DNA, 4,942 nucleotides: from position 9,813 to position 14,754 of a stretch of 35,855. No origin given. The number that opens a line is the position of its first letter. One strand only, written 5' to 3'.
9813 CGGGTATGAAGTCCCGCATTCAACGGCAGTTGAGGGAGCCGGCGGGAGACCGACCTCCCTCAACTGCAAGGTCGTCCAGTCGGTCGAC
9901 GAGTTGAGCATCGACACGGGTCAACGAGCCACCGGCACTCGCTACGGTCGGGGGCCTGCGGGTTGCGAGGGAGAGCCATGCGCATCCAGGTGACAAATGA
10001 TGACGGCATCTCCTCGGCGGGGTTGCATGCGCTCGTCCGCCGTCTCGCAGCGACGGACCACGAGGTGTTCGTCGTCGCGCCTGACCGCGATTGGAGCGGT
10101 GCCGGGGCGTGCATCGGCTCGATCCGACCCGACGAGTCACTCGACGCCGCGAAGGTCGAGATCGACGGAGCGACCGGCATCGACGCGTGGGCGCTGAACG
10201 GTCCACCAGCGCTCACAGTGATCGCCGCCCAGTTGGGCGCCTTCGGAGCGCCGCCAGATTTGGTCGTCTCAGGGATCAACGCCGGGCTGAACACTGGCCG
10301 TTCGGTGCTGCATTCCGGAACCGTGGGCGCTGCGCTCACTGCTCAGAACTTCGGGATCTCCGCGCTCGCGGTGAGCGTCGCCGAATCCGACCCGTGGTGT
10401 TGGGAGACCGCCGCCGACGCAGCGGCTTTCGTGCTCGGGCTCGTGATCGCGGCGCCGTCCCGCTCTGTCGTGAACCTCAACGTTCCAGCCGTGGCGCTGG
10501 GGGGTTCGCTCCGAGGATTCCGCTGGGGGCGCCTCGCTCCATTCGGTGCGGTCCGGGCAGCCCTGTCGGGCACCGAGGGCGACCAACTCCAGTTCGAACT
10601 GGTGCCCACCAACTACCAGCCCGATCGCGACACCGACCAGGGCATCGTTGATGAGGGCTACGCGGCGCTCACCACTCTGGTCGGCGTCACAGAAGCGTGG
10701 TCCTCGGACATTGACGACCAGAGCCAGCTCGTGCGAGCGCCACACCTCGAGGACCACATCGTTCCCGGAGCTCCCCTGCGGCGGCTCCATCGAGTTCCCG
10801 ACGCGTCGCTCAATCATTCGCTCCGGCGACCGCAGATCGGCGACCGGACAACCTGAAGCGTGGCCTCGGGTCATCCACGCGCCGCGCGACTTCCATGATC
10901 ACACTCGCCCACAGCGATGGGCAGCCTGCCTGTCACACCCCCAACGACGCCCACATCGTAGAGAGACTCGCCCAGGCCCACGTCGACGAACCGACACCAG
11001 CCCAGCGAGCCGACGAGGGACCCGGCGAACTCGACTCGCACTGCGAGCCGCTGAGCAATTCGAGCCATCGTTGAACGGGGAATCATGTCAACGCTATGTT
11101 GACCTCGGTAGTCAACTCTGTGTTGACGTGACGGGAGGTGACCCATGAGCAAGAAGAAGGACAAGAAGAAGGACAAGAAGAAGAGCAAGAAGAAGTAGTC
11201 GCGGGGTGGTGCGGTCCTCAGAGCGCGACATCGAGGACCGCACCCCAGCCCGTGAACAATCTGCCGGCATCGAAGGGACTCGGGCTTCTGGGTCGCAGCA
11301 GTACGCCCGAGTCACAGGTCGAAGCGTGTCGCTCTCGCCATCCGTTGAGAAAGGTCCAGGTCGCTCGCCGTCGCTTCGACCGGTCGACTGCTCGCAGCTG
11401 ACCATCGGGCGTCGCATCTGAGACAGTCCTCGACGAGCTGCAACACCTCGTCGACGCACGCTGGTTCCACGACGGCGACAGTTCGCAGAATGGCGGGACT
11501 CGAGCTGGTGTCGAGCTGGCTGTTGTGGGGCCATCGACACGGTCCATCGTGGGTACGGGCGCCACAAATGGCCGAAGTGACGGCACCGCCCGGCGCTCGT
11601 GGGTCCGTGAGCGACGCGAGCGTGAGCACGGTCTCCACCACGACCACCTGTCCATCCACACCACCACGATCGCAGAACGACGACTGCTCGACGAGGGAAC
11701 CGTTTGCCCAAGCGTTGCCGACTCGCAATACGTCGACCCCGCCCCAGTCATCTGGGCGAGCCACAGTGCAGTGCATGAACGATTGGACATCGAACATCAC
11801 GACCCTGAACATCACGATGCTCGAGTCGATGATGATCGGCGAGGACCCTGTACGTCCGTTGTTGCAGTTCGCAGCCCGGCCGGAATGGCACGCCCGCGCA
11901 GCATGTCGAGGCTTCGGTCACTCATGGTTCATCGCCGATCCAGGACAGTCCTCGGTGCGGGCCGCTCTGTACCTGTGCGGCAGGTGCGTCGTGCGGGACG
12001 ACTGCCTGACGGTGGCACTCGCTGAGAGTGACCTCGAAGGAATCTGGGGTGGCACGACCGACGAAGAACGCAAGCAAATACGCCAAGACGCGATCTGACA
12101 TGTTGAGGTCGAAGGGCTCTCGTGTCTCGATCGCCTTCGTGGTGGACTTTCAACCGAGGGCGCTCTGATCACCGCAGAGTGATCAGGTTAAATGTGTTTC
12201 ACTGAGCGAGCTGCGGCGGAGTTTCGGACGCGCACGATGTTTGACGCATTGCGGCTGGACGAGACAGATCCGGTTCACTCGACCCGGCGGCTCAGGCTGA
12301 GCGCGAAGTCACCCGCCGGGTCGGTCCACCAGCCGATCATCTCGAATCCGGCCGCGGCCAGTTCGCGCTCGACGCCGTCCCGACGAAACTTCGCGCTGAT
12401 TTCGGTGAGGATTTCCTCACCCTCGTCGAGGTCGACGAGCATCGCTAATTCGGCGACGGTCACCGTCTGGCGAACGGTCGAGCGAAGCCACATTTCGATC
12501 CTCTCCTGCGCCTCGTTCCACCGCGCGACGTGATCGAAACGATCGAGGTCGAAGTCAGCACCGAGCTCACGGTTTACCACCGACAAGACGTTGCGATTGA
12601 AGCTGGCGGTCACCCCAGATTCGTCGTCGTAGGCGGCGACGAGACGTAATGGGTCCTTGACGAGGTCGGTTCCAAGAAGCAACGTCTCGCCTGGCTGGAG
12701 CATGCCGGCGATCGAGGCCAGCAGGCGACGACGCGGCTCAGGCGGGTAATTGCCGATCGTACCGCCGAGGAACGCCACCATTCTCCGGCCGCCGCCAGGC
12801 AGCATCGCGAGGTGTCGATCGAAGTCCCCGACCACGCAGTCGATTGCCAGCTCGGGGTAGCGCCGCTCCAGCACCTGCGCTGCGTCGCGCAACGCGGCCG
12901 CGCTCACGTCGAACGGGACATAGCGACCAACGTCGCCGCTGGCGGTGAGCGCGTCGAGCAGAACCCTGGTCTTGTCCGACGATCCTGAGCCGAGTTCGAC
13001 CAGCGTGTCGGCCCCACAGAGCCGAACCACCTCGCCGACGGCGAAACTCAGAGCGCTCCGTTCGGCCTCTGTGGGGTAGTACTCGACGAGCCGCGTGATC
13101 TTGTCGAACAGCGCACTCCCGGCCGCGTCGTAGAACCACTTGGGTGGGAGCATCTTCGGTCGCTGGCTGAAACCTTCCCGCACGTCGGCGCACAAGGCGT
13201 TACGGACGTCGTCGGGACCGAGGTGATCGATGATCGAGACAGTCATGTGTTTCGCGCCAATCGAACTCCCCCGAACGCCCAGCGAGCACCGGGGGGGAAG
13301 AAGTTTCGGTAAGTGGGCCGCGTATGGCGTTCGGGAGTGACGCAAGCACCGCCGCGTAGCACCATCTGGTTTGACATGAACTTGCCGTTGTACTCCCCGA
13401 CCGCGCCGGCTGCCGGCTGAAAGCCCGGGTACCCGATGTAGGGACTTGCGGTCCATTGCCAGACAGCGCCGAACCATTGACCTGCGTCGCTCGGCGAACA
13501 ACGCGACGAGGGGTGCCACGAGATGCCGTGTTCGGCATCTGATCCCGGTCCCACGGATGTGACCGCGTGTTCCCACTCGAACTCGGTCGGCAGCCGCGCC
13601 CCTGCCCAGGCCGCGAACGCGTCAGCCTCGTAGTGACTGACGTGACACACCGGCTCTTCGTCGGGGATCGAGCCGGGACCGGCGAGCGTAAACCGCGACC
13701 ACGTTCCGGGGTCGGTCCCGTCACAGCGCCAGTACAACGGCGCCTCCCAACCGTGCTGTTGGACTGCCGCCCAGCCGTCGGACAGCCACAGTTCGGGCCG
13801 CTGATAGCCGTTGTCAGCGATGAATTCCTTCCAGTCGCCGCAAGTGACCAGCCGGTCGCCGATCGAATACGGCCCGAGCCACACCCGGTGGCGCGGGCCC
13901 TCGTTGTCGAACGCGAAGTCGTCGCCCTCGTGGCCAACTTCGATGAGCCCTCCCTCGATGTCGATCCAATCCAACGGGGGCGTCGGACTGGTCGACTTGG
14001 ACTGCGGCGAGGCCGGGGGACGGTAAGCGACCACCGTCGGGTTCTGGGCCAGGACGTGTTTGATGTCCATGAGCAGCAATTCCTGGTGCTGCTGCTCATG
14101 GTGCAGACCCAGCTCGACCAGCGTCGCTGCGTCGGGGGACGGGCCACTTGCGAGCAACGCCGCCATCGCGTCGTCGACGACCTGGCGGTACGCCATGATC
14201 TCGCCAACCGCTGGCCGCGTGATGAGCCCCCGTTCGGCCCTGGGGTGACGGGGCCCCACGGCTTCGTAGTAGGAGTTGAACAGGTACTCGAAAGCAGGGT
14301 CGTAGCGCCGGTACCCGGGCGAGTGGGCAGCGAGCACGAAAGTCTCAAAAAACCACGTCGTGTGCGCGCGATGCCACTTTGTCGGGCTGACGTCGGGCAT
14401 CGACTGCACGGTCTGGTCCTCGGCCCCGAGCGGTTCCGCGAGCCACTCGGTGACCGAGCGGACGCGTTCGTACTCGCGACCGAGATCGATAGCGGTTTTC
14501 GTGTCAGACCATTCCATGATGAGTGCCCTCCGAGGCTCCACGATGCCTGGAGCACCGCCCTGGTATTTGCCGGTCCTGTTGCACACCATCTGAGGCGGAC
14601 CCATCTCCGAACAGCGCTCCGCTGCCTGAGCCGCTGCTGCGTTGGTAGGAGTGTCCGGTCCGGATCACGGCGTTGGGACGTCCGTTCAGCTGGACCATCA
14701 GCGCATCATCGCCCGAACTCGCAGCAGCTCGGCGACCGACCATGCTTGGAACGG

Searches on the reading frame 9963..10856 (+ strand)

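Call 19: search_protein_families(library=pfam, proteins=[window:9963-10856:+], max_evalue=0.001)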
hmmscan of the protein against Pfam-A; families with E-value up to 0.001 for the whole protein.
window:9963-10856:+ (297 aa): 1 family
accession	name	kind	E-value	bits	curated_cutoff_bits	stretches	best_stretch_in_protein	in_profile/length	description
PF01975.23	SurE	-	5.9e-42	144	22.1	1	8-191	1-182/189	Survival protein SurE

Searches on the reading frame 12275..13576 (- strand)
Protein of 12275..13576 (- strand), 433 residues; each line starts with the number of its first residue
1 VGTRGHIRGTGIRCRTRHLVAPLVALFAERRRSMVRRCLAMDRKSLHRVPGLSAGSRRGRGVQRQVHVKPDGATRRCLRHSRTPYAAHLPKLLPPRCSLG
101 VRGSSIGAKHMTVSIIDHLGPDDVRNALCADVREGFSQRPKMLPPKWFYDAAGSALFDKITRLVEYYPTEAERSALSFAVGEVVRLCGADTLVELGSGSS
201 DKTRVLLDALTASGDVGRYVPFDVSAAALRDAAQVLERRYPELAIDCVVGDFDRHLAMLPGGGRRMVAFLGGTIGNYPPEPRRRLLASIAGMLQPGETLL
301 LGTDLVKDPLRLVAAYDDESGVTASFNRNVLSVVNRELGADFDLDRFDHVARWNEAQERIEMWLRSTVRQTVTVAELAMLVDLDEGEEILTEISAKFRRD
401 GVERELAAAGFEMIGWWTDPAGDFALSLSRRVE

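Call 18: search_protein_families(library=pfam, proteins=[window:12275-13576:-], max_evalue=0.001)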
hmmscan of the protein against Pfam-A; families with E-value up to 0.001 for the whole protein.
window:12275-13576:- (433 aa): 1 family
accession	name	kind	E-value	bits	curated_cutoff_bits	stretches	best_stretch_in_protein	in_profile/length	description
PF10017.15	Methyltransf_33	-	6.2e-108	360.9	23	1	130-430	3-303/304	Histidine-specific methyltransferase, SAM-dependent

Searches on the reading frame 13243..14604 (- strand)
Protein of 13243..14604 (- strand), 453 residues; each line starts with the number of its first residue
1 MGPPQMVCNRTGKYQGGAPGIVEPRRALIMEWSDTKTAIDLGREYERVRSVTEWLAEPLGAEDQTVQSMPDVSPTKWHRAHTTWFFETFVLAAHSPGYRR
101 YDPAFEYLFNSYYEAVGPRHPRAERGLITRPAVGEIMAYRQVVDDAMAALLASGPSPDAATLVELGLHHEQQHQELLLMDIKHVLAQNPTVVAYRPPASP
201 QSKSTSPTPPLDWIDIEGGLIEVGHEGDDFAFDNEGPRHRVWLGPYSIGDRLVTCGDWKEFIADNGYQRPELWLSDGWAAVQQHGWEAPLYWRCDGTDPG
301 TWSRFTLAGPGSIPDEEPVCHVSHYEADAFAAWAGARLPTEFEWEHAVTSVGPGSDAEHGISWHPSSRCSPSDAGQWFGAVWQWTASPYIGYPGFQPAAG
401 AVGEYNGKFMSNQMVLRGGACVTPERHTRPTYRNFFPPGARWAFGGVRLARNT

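Call 18: search_protein_families(library=pfam, proteins=[window:13243-14604:-], max_evalue=0.001)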
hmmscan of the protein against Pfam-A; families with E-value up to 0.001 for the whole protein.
window:13243-14604:- (453 aa): 2 families
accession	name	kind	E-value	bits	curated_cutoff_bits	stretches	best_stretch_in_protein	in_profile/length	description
PF03781.23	FGE-sulfatase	-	2.5e-28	99.9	23.3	2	212-348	4-122/255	Sulfatase-modifying factor enzyme 1-like domain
PF12867.12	DinB_2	-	3e-07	31.4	24.8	1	45-175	2-126/128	DinB superfamily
